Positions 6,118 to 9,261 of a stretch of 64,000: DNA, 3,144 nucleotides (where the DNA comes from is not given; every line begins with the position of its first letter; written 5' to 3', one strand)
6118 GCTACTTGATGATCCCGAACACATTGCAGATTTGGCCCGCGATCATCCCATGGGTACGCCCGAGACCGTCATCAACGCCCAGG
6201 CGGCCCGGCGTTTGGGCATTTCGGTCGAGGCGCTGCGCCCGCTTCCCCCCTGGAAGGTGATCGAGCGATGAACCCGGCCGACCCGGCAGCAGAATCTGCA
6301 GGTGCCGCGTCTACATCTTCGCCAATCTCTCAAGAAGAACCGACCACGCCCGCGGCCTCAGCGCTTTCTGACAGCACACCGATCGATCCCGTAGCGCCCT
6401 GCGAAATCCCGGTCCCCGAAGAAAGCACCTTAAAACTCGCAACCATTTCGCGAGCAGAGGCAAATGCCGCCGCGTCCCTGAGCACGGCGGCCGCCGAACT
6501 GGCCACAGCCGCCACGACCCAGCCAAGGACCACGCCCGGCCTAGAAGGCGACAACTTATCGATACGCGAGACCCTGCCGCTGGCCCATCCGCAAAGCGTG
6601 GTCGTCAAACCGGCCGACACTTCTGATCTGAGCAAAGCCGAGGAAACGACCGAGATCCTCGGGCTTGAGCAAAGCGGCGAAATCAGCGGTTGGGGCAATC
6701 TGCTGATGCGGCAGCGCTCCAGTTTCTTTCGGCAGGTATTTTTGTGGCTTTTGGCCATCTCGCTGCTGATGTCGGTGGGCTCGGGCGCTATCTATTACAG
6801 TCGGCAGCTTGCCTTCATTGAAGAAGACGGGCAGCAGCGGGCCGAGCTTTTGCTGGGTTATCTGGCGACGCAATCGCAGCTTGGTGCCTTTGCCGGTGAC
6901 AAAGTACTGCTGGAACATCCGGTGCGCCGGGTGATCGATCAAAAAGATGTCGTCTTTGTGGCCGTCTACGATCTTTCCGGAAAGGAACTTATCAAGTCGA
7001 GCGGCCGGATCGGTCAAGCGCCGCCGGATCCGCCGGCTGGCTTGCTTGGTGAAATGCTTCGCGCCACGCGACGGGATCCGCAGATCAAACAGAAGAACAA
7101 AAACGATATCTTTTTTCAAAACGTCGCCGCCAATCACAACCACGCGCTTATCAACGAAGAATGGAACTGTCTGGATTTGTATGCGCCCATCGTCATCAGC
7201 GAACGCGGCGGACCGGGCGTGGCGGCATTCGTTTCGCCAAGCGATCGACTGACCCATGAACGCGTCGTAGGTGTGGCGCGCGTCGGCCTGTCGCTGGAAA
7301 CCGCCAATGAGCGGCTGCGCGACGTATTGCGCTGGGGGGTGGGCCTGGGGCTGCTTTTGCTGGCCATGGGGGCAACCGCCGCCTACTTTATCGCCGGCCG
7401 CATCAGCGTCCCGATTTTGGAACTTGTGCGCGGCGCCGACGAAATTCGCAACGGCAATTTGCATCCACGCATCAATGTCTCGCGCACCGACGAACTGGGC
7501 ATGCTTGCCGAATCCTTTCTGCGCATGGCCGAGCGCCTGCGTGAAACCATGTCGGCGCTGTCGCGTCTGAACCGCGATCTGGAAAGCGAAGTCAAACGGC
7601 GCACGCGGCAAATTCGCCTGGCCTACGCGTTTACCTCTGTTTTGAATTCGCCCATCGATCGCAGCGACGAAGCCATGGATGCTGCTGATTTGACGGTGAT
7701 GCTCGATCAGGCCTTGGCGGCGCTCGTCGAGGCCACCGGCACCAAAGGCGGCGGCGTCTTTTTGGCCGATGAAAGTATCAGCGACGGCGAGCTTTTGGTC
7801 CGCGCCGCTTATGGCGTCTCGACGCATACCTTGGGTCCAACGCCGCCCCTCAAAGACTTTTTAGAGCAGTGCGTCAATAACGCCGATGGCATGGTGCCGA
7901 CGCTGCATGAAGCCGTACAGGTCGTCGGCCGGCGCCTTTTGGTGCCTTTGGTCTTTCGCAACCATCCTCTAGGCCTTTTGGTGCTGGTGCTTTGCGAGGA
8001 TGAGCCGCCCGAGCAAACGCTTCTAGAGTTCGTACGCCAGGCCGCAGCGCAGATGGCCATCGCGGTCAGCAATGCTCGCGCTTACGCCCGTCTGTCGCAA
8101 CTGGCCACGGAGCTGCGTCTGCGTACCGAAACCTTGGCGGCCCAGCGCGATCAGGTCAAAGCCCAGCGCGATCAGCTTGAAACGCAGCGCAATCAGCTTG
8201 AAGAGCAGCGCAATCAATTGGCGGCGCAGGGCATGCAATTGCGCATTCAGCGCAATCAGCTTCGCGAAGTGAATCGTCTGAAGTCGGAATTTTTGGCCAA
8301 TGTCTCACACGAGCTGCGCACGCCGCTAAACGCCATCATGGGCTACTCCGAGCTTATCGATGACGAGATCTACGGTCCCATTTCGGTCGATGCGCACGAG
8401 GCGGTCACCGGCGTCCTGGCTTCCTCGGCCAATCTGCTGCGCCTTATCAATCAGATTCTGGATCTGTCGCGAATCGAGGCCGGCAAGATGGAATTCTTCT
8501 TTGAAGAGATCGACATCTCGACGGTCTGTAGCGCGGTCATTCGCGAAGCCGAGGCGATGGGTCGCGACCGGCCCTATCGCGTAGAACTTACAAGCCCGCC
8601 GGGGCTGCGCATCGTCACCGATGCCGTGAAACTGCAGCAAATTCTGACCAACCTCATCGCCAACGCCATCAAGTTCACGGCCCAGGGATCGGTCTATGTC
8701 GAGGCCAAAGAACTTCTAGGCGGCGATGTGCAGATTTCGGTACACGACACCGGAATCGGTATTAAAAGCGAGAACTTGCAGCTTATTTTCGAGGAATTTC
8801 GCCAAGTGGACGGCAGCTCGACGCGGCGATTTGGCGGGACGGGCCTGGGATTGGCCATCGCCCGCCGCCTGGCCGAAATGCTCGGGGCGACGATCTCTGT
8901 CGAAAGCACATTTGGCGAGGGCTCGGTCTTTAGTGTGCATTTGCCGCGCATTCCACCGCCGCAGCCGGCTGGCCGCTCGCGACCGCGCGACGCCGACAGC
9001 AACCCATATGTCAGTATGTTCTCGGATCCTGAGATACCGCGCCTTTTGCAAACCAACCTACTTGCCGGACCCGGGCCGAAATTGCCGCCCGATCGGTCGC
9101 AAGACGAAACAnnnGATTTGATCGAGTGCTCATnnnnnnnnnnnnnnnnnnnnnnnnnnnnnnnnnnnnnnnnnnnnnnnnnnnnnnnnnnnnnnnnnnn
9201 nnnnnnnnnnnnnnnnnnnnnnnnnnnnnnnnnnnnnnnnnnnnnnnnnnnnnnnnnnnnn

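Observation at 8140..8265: Six perfect-register 21-bp tandem repeats inside a histidine kinase, encoding the coiled-coil immediately upstream of the phospho-acceptor His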

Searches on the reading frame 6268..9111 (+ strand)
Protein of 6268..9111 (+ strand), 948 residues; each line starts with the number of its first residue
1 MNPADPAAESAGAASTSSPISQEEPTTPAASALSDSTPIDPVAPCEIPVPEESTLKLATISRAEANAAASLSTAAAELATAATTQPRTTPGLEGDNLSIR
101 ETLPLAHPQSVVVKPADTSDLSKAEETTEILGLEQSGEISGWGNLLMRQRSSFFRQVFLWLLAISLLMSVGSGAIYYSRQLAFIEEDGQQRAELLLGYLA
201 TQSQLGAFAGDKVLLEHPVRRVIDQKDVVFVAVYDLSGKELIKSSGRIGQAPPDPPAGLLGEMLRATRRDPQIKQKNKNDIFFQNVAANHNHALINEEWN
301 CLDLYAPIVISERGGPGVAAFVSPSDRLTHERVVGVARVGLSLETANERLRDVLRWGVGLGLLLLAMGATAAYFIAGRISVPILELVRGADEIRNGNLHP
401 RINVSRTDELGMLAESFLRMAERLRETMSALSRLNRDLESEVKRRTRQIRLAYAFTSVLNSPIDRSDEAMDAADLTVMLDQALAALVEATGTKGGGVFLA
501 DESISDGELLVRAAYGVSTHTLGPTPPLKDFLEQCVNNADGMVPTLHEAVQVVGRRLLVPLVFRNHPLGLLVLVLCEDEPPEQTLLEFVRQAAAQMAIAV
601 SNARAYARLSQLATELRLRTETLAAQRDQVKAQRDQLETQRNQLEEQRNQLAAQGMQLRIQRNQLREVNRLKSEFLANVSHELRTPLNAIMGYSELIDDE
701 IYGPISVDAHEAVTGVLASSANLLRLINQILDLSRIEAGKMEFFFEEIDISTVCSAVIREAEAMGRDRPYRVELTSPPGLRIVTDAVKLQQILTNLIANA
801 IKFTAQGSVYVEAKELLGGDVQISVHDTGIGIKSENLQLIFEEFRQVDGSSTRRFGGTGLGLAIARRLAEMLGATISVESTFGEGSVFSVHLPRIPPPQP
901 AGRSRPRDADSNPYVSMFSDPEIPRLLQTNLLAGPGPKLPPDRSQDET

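Call 4: search_protein_families(library=pfam, proteins=[window:6268-9111:+], max_evalue=0.01)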
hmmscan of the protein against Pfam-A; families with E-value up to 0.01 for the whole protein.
window:6268-9111:+ (948 aa): 7 families
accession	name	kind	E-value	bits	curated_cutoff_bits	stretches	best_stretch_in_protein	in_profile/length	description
PF02518.31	HATPase_c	-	8.5e-29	100.7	26.4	1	785-894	2-109/111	Histidine kinase-, DNA gyrase B-, and HSP90-like ATPase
PF00512.31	HisKA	-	7.4e-19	68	26.9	1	672-739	2-66/66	His Kinase A (phospho-acceptor) domain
PF00672.30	HAMP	-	3.4e-15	56.5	25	1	374-426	1-53/53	HAMP domain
PF13185.12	GAF_2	-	2e-06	28.5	28.6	1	472-600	1-135/136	GAF domain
PF13492.12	GAF_3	-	9.5e-05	23.3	27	1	475-602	2-129/129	GAF domain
PF01590.32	GAF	-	0.00011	23.2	22.4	1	474-600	1-133/133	GAF domain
PF13589.12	HATPase_c_3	-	0.0011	19.5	25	1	789-880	3-92/137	Histidine kinase-, DNA gyrase B-, and HSP90-like ATPase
